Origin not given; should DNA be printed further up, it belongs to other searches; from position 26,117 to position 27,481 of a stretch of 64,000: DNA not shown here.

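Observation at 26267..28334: MamK-family actin-like protein co-operonic with a membrane-anchored cell-wall amidase, outside any magnetosome context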

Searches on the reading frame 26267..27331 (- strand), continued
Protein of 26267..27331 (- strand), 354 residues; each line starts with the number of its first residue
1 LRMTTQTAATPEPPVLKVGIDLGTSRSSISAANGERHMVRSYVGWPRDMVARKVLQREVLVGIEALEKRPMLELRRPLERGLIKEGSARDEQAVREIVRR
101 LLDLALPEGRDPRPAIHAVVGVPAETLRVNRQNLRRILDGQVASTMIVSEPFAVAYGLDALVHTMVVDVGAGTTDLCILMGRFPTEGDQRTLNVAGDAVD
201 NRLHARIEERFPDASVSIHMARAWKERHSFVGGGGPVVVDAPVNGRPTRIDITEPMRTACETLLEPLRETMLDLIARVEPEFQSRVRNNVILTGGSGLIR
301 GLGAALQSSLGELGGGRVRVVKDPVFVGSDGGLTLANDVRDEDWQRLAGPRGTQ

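Call 81: list_cluster_members(proteins=[window:26267-27325:-, window:27351-28334:-, P0241, P0002])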
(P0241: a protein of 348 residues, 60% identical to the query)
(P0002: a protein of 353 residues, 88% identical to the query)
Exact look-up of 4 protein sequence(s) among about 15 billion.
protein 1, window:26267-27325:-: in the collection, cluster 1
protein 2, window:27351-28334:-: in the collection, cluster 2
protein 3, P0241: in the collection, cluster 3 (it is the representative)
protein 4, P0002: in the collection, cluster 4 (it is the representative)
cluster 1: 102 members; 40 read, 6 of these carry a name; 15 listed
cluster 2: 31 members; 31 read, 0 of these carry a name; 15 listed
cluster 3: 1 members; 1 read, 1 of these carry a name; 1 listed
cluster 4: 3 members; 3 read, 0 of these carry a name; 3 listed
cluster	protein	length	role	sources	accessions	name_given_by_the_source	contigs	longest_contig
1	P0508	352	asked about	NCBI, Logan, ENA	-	-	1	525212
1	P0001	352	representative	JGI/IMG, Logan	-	-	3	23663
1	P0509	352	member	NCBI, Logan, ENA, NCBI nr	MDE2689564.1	MAG: rod shape-determining protein [Acidobacteriota bacterium] | rod shape-determining protein [Acidobacteriota bacterium]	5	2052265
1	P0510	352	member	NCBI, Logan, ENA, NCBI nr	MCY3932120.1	MAG: rod shape-determining protein [Acidobacteria bacterium] | rod shape-determining protein [Acidobacteriota bacterium]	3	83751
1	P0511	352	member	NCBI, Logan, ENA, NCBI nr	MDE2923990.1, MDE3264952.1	MAG: rod shape-determining protein [Acidobacteriota bacterium] | rod shape-determining protein [Acidobacteriota bacterium]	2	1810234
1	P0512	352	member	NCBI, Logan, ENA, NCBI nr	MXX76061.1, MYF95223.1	MAG: hypothetical protein F4210_06900 [Holophagales bacterium] | hypothetical protein [Holophagales bacterium]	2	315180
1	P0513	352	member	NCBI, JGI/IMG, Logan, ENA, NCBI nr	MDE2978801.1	MAG: rod shape-determining protein [Acidobacteriota bacterium] | rod shape-determining protein [Acidobacteriota bacterium]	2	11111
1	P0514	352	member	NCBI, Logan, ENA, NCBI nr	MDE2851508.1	MAG: rod shape-determining protein [Acidobacteriota bacterium] | rod shape-determining protein [Acidobacteriota bacterium]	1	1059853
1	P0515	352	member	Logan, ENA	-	-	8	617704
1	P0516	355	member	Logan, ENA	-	-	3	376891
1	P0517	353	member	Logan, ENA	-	-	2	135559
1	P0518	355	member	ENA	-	-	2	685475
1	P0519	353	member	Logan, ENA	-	-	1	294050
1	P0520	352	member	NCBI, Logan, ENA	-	-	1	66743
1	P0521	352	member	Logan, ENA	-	-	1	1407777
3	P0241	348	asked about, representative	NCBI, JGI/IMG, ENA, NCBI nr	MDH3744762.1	MAG: rod shape-determining protein [Acidobacteriota bacterium] | rod shape-determining protein [Acidobacteriota bacterium]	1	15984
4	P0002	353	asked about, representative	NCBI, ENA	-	-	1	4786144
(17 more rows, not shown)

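Call 82: list_cluster_members(proteins=[P0242, P0246, P0247, P0248, P0250, P0253, P0260, P0293, P0280, P0255])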
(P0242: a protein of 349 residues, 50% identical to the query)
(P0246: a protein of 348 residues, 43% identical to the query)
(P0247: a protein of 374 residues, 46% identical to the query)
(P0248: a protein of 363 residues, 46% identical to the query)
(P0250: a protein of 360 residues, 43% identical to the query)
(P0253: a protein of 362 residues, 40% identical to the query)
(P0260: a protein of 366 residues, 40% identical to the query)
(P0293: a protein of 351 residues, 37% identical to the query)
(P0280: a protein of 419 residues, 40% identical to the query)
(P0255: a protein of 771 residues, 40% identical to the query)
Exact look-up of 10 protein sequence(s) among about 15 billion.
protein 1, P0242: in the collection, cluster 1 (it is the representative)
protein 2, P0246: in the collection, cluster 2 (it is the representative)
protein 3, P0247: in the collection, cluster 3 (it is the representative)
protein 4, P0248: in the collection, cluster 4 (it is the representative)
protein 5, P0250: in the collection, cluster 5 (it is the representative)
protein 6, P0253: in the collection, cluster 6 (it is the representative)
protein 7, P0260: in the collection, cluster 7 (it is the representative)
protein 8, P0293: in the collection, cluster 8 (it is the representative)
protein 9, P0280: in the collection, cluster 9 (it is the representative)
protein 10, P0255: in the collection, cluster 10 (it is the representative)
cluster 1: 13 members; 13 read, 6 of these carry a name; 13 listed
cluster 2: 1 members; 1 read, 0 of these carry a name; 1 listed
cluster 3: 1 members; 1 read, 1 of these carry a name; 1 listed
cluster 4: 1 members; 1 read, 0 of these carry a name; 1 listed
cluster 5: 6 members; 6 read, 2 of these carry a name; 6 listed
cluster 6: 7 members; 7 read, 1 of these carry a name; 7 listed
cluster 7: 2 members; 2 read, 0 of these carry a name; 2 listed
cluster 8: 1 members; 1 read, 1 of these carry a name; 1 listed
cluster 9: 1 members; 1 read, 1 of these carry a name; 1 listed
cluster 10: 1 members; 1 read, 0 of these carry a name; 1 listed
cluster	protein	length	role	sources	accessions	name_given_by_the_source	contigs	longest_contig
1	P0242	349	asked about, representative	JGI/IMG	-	rod shape-determining protein MreB and related proteins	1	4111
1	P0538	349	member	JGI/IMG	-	rod shape-determining protein MreB and related proteins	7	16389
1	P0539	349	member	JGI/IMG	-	rod shape-determining protein MreB and related proteins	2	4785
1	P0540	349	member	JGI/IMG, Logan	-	rod shape-determining protein MreB and related proteins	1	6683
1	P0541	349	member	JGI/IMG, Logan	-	rod shape-determining protein MreB and related proteins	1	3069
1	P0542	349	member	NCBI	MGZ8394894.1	MAG: MamK family actin-like protein [Nitrospira sp.]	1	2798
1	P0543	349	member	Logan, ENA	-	-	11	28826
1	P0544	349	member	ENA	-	-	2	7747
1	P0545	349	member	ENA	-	-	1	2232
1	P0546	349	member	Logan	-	-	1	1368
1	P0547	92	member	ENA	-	-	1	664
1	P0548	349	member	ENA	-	-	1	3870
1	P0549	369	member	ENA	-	-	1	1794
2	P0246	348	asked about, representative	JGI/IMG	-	-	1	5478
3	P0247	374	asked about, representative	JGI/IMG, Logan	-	rod shape-determining protein MreB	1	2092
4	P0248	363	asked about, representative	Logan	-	-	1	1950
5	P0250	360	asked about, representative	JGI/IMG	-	-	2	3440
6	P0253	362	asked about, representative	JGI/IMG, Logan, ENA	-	-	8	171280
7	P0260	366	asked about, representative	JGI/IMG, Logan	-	-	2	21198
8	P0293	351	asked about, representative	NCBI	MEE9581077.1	MAG: rod shape-determining protein [Nitrosomonadaceae bacterium]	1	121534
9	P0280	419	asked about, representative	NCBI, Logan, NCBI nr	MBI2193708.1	MAG: rod shape-determining protein [Planctomycetes bacterium] | rod shape-determining protein [Planctomycetota bacterium]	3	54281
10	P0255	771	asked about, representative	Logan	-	-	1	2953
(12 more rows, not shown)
